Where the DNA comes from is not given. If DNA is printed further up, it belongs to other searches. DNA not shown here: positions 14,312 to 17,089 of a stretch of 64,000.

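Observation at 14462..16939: Fusion of a YidD-like membrane-insertion domain, Gly-zipper membrane segments and a clostripain (C11) cysteine peptidase in one 825-aa protein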

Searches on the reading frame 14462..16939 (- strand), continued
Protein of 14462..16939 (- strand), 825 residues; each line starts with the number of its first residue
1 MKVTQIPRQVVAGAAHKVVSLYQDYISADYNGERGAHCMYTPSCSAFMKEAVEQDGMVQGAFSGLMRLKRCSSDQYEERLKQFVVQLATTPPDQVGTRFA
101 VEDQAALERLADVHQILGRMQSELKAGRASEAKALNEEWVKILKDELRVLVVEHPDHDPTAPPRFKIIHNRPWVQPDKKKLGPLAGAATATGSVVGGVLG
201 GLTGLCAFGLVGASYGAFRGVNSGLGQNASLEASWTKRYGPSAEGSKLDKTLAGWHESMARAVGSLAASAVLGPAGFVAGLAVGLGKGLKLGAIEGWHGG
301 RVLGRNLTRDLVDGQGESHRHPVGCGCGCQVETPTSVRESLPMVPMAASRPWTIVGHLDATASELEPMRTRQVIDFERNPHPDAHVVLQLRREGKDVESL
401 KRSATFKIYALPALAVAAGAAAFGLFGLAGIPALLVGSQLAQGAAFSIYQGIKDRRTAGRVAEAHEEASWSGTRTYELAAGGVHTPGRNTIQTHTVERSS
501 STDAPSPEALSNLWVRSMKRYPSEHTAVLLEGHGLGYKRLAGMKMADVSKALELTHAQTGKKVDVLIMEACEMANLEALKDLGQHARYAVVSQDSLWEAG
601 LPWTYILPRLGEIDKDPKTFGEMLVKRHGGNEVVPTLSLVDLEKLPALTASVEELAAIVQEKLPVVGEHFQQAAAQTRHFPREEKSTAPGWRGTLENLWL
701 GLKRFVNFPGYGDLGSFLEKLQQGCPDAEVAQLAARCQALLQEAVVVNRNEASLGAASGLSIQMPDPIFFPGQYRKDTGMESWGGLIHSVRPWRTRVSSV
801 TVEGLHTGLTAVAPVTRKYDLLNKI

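Call 42: find_encoding_contigs(protein=P0160, flank=7000, max_places=2)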
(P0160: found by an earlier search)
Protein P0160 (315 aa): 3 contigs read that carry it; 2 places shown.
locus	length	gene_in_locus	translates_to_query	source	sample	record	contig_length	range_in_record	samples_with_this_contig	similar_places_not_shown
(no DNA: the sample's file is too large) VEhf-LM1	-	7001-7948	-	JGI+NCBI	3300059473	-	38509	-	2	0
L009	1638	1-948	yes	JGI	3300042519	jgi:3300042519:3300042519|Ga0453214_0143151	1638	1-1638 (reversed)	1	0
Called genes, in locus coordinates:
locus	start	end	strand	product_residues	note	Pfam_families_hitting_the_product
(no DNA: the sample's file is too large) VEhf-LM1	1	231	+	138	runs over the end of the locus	-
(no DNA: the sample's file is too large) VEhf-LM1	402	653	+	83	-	PF18993:Rv0078B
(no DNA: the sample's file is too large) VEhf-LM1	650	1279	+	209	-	PF08843:AbiEii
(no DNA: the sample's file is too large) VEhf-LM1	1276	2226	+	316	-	PF00174:Oxidored_molyb, PF03404:Mo-co_dimer (weak)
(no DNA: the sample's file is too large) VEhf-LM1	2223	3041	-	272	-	PF01113:DapB_N, PF05173:DapB_C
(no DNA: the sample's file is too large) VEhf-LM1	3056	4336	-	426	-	PF00675:Peptidase_M16, PF05193:Peptidase_M16_C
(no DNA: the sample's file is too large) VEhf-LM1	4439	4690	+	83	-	-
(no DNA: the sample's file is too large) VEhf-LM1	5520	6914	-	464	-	PF03415:Peptidase_C11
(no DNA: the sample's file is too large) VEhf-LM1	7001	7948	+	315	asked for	PF01809:YidD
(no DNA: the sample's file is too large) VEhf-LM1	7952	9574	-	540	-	PF02463:SMC_N, PF13175:AAA_15 (faint), PF13476:AAA_23 (weak), PF13304:AAA_21 (faint)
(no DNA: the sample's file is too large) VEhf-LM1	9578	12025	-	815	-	PF00072:Response_reg, PF13487:HD_5, PF01966:HD, PF13424:TPR_12 (faint), PF00515:TPR_1 (faint), PF07719:TPR_2 (faint), PF03704:BTAD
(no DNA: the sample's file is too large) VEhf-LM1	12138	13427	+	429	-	PF00512:HisKA, PF02518:HATPase_c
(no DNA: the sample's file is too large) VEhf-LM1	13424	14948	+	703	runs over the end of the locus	PF00069:Pkinase, PF01636:APH (faint), PF07714:PK_Tyr_Ser-Thr, PF13458:Peripla_BP_6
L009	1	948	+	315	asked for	PF01809:YidD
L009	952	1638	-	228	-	?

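Call 45: find_encoding_contigs(protein=P0035, flank=6000, max_places=2)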
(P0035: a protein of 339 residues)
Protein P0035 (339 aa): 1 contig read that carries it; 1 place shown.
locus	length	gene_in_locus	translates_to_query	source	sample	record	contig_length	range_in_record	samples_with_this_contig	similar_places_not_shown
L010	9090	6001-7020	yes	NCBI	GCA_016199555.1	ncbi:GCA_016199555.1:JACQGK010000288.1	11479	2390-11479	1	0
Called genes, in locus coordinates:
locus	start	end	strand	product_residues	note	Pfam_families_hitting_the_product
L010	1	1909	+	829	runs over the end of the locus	-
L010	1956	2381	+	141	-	-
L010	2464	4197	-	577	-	PF04185:Phosphoesterase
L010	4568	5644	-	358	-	-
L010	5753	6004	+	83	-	-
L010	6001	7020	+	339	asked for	PF01809:YidD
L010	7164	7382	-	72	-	PF06114:Peptidase_M78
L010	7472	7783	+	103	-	-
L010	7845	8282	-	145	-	PF01934:HepT-like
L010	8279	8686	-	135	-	PF01909:NTP_transf_2, PF18765:Polbeta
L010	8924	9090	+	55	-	?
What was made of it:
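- It overlaps the N-module start in L010 (call 45).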

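Call 50: list_cluster_members(proteins=[P0004, P0005, P0006, P0008, P0009, P0010, P0018, P0022, P0012, P0105])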
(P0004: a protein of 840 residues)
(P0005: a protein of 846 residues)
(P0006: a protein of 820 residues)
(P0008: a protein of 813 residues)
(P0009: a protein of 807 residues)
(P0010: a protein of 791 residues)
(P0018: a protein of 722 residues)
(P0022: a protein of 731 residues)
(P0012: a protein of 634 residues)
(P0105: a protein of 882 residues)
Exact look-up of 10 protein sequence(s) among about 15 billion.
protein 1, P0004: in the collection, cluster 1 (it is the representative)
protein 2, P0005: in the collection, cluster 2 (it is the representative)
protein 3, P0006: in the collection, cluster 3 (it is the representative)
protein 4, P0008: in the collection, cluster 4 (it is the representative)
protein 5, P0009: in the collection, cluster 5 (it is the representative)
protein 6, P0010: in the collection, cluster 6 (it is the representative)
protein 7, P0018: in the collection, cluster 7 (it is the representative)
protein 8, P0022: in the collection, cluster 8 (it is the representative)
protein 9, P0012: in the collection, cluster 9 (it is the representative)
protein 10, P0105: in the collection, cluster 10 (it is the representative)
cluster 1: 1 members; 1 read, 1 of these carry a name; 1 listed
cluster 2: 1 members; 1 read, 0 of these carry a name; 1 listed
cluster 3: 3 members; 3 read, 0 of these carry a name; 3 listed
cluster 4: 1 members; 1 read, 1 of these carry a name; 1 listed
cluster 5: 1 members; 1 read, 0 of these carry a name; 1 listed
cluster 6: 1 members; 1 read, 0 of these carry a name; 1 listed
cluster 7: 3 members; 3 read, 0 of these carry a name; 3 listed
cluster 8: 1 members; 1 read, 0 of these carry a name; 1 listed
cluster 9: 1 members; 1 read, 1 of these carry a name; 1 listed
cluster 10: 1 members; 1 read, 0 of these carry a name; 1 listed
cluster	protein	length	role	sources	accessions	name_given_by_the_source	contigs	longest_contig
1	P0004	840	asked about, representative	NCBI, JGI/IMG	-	putative component of membrane protein insertase Oxa1/YidC/SpoIIIJ protein YidD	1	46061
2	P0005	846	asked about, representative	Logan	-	-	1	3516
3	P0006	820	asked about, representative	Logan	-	-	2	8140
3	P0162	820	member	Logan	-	-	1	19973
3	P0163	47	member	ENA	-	-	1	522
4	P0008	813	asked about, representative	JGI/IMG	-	putative component of membrane protein insertase Oxa1/YidC/SpoIIIJ protein YidD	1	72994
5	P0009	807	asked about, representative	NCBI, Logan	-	-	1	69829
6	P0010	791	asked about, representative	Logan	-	-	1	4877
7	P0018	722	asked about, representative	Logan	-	-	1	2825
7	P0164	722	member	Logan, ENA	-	-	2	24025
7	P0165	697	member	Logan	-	-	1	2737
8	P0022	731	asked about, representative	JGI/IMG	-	-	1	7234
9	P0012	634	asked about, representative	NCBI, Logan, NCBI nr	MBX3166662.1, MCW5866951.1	MAG: membrane protein insertion efficiency factor YidD [Candidatus Eremiobacteraeota ... | membrane protein insertion efficiency factor YidD [Candidatus Eremiobacteraeota bacterium]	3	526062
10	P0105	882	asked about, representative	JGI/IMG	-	-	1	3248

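Call 51: find_encoding_contigs(protein=P0004, flank=5000, max_places=1)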
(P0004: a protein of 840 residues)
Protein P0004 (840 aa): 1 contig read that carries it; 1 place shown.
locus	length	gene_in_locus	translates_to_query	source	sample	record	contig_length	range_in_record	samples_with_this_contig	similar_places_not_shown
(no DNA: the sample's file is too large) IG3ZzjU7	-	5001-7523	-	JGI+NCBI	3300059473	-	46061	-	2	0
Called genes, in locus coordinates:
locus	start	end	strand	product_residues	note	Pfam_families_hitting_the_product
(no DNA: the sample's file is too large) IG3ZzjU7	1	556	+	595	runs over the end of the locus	PF05977:MFS_3, PF07690:MFS_1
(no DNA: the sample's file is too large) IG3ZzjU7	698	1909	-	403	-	PF00149:Metallophos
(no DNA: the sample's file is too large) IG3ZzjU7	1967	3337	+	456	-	PF00106:adh_short, PF13561:adh_short_C2 (weak)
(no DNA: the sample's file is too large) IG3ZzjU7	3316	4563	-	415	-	PF00083:Sugar_tr, PF07690:MFS_1, PF00083:Sugar_tr (weak)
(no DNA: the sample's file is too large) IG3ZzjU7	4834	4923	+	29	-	-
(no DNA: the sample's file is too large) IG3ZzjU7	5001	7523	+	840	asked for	PF01809:YidD, PF03415:Peptidase_C11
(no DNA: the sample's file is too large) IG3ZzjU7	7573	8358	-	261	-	PF01027:Bax1-I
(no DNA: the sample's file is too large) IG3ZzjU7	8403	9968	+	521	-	PF00648:Peptidase_C2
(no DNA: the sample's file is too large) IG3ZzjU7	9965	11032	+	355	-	PF00515:TPR_1 (faint), PF07719:TPR_2 (faint), PF13181:TPR_8 (faint), PF14559:TPR_19 (weak)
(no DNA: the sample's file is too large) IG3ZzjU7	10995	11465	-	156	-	-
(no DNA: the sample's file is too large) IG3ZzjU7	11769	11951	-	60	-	-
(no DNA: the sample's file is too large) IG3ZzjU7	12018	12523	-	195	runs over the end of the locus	PF00293:NUDIX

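Call 52: find_encoding_contigs(protein=P0008, flank=5000, max_places=1)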
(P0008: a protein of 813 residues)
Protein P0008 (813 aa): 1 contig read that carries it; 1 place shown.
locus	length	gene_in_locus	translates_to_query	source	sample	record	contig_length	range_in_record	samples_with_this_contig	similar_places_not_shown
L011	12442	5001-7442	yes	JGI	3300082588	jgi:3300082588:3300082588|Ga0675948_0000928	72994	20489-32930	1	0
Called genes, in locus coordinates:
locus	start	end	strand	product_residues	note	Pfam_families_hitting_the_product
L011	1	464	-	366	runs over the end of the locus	-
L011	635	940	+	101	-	-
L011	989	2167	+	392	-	-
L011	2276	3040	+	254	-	-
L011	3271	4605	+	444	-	-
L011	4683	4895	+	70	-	-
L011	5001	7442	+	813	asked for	PF01809:YidD, PF03415:Peptidase_C11 (weak)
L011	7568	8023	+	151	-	-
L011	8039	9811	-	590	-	PF07228:SpoIIE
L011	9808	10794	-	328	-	PF00924:MS_channel_2nd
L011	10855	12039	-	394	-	PF00112:Peptidase_C1 (weak), PF03051:Peptidase_C1_2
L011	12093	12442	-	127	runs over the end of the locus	-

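Call 53: find_encoding_contigs(protein=P0012, flank=5000, max_places=1)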
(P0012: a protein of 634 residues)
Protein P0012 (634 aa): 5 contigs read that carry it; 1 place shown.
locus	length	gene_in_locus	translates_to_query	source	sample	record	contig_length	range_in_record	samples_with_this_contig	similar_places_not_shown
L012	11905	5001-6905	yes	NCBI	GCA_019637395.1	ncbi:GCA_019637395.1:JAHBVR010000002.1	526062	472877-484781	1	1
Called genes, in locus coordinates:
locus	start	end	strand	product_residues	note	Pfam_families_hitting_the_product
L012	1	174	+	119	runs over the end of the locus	-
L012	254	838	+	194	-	PF14907:NTP_transf_5 (weak)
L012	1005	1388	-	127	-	PF01850:PIN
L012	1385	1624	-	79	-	-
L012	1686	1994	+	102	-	PF13181:TPR_8 (faint)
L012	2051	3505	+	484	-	PF03446:NAD_binding_2, PF00393:6PGD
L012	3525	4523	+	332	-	-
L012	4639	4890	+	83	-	-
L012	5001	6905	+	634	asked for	PF01809:YidD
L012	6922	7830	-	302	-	PF03992:ABM (faint), PF27539:Y2318_C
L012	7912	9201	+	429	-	PF13428:TPR_14 (faint), PF14559:TPR_19 (weak), PF00482:T2SSF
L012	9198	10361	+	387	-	PF03781:FGE-sulfatase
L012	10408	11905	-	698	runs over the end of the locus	PF00656:Peptidase_C14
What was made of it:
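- Some loci have toxin-antitoxin or defence-type neighbours: AbiEii in the P0160 locus (call 42), HepT/MNT in L010 (call 45), PIN in L012 (call 53).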

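Call 62: search_protein_families(library=padloc, proteins=[window:14462-16939:-, P0007, P0035], max_evalue=0.01)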
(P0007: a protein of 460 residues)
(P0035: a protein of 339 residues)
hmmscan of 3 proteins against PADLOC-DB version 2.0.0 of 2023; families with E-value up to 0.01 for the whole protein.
window:14462-16939:- (825 aa): 0 families

P0007 (460 aa): 0 families

P0035 (339 aa): 0 families
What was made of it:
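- On Known anti-phage defence systems (PADLOC): No hit for the fusion, the small ORF, a stand-alone C-module or a stand-alone N-module (call 62).
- Closest known: Bacterial gasdermin plus caspase-like protease systems, and clan CD transpeptidases. Different: No gasdermin fold and no PADLOC match (call 62).
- No match to any PADLOC defence model for the fusion, the small protein, an N-module or a C-module (call 62).
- Tried and rejected: PADLOC gave nothing (call 62).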

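Call 63: search_protein_families(library=pfam, alignment_id=A4, max_evalue=0.001)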
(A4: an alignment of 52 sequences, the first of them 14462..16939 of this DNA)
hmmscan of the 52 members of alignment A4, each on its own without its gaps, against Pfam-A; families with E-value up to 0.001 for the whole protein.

A. member 1, window:14462-16939:- (825 aa): 2 families
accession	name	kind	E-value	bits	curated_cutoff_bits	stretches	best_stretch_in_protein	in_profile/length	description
PF03415.19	Peptidase_C11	-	2e-13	51.1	25.8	1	507-661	70-240/359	Clostripain family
PF01809.23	YidD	-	4.8e-13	49.1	27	1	17-72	6-57/67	Putative membrane protein insertion efficiency factor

B. families by the number of members that match (of 52 scanned): 2 families
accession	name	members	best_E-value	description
PF01809.23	YidD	33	1.9e-17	Putative membrane protein insertion efficiency factor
PF03415.19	Peptidase_C11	29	1.3e-20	Clostripain family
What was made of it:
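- On YidD (PF01809 / TIGR00278): 33/33 N-containing homologues also match (call 63).
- On Peptidase C11 (clostripain family, clan CD): 29/31 C-containing homologues match (call 63).
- All 33 N-containing members hit YidD and 29 of 31 C-containing members hit C11 (call 63).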

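Call 64: list_cluster_members(proteins=[P0007, P0011, P0014, P0015, P0016, P0021, P0024, P0025, P0028, P0030])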
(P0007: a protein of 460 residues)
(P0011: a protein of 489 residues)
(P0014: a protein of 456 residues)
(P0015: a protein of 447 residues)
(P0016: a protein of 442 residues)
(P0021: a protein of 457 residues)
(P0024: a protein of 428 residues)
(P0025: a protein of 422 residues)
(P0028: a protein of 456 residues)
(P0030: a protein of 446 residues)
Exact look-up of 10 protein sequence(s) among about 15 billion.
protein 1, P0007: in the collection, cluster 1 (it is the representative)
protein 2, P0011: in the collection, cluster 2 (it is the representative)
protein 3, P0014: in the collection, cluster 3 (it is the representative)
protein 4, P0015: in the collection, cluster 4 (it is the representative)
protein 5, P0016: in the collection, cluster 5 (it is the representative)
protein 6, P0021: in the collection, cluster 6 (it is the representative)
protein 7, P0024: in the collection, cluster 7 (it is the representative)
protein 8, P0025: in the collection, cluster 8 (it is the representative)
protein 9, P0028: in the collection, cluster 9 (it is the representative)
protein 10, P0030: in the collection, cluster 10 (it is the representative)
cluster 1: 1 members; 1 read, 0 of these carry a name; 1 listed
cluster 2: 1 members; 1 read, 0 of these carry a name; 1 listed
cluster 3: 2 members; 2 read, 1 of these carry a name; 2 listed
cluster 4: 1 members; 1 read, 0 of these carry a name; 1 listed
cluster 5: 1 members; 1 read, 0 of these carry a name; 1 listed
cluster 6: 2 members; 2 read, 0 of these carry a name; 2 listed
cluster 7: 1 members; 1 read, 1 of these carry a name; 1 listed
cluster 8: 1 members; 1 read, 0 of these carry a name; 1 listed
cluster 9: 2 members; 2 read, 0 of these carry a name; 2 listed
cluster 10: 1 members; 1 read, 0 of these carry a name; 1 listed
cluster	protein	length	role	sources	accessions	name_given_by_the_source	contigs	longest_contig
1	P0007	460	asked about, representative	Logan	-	-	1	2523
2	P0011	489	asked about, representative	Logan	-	-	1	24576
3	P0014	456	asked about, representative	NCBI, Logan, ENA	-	-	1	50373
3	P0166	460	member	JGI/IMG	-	hypothetical protein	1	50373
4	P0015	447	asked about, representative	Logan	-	-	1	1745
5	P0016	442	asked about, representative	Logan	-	-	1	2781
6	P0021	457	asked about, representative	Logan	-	-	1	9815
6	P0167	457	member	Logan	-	-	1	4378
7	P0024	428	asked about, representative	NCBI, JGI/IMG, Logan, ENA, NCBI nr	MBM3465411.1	MAG: hypothetical protein FJX76_25240 [Armatimonadetes bacterium] | hypothetical protein [Armatimonadota bacterium]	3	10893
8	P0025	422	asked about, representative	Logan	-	-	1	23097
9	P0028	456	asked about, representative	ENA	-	-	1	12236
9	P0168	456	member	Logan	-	-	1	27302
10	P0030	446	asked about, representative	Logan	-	-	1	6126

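Call 66: find_encoding_contigs(protein=P0014, flank=5000, max_places=1)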
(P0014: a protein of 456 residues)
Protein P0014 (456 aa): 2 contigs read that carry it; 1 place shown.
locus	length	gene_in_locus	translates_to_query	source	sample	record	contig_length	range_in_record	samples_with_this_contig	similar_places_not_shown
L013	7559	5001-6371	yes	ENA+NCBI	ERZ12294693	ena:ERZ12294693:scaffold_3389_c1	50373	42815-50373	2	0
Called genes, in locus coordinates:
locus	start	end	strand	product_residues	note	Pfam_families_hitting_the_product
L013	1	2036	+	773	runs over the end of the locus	-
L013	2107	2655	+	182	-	-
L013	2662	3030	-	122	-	-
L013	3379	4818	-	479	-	PF14566:PTPlike_phytase, PF22785:Tc-R-P (faint)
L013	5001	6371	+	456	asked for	PF03415:Peptidase_C11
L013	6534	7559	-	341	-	?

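Call 67: find_encoding_contigs(protein=P0011, flank=5000, max_places=1)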
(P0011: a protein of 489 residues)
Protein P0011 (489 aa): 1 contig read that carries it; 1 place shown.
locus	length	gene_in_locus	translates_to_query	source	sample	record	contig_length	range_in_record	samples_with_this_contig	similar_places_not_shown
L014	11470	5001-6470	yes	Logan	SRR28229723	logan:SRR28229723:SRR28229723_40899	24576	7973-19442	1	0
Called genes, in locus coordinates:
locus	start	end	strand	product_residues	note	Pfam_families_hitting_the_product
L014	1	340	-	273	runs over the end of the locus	PF00528:BPD_transp_1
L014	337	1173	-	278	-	PF00528:BPD_transp_1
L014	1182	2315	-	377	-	PF01547:SBP_bac_1 (faint), PF13531:SBP_bac_11 (weak), PF13416:SBP_bac_8, PF13343:SBP_bac_6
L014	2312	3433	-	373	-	PF00005:ABC_tran, PF13304:AAA_21 (faint), PF08402:TOBE_2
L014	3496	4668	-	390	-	PF03435:Sacchrp_dh_NADP, PF16653:Sacchrp_dh_C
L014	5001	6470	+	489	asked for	PF03415:Peptidase_C11 (weak)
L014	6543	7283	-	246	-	PF02224:Cytidylate_kin, PF13189:Cytidylate_kin2 (weak), PF13207:AAA_17 (faint), PF13238:AAA_18 (weak)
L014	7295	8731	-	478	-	PF00675:Peptidase_M16, PF05193:Peptidase_M16_C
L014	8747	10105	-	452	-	PF00675:Peptidase_M16, PF05193:Peptidase_M16_C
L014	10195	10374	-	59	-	PF19451:DUF5989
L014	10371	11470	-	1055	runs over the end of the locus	PF02543:Carbam_trans_N, PF16861:Carbam_trans_C, PF13472:Lipase_GDSL_2 (weak), PF16822:ALGX (weak)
